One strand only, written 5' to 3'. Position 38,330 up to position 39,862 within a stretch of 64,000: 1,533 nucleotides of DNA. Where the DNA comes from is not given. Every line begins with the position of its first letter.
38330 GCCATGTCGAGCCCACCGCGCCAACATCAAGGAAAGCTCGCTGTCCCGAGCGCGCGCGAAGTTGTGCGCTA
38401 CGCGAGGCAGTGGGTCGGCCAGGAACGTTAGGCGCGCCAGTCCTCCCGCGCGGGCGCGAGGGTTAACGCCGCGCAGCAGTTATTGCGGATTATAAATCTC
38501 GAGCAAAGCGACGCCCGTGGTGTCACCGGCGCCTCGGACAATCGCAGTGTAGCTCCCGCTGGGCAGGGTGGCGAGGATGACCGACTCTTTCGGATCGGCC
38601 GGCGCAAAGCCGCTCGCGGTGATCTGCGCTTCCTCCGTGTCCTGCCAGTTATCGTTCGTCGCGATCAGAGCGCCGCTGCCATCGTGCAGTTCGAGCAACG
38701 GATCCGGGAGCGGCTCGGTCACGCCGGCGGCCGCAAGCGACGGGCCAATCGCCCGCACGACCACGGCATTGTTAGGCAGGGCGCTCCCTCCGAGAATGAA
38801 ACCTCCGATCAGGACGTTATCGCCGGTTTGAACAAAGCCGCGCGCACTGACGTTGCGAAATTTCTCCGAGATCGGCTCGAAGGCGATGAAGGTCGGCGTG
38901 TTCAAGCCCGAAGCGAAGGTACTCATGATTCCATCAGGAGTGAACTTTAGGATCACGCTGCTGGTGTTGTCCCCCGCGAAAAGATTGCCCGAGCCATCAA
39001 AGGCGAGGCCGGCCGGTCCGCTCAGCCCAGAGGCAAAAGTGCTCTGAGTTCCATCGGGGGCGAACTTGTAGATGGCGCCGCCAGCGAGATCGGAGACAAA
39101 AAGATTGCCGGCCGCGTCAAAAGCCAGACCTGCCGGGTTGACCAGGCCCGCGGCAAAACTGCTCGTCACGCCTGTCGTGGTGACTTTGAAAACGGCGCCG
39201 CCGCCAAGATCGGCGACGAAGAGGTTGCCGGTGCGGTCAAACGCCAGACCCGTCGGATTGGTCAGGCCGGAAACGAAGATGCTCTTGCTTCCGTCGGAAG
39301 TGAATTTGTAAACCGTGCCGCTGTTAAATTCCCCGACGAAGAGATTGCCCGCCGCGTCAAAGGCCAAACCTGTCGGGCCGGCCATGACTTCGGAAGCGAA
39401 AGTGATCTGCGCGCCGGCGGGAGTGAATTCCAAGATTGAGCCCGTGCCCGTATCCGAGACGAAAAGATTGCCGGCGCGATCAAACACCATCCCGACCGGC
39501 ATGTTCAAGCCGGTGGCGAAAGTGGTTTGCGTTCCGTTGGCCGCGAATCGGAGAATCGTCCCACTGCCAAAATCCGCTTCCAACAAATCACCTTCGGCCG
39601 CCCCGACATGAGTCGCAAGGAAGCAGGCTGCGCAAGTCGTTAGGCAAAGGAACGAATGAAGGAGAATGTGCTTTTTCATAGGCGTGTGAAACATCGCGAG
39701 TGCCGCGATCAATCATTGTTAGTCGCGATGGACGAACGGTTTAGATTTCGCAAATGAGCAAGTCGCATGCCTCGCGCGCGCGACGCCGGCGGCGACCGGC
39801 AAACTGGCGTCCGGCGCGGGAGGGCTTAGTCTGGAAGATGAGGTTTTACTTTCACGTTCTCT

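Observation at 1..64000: Hyper-abundant non-palindromic 9-mer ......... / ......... on both strands (uptake-sequence-like genomic word)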

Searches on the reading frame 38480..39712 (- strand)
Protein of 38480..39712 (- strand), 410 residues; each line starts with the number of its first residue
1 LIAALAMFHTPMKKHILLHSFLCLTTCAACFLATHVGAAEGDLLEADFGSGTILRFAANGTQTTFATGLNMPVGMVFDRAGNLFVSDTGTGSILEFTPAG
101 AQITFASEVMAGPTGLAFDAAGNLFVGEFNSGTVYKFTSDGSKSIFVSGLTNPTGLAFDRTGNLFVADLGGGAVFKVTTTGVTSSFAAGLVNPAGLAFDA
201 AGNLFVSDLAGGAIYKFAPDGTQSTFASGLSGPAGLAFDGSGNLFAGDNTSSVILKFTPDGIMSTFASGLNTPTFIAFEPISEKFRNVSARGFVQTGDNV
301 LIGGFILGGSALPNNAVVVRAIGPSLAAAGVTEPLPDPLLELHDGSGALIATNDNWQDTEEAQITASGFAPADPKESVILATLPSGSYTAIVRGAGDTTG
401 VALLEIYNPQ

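Call 9: search_protein_families(library=pfam, proteins=[window:38480-39712:-])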
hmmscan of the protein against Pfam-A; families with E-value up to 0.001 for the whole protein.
window:38480-39712:- (410 aa): 8 families
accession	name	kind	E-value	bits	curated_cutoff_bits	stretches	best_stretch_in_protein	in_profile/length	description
PF01436.27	NHL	-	2.5e-17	62.4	20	0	69-96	1-28/28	NHL repeat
PF08450.18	SGL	-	4.2e-14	53.2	26.3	1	51-142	115-215/246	SMP-30/Gluconolactonase/LRE-like region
PF06739.17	SBBP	-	1e-10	41.8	20.5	0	149-167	11-29/38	Beta-propeller repeat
PF24684.1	Vgb_lyase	-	1.5e-10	40.9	50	1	50-245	75-279/290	Virginiamycin B lyase family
PF20067.5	SSL_N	-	2.9e-05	24.3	18.9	0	111-137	21-46/46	Strictosidine synthase-like, N-terminal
PF25021.1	TEN_NHL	-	3.8e-05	23.3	27.1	0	140-184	132-173/357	Teneurin NHL domain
PF05787.19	PhoX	-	9.6e-05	22.1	24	0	59-108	418-470/515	Alkaline phosphatase PhoX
PF22701.2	Mala_s_1-like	-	0.00052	20.3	27.5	0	78-172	48-150/195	Mal s 1 allergenic protein-like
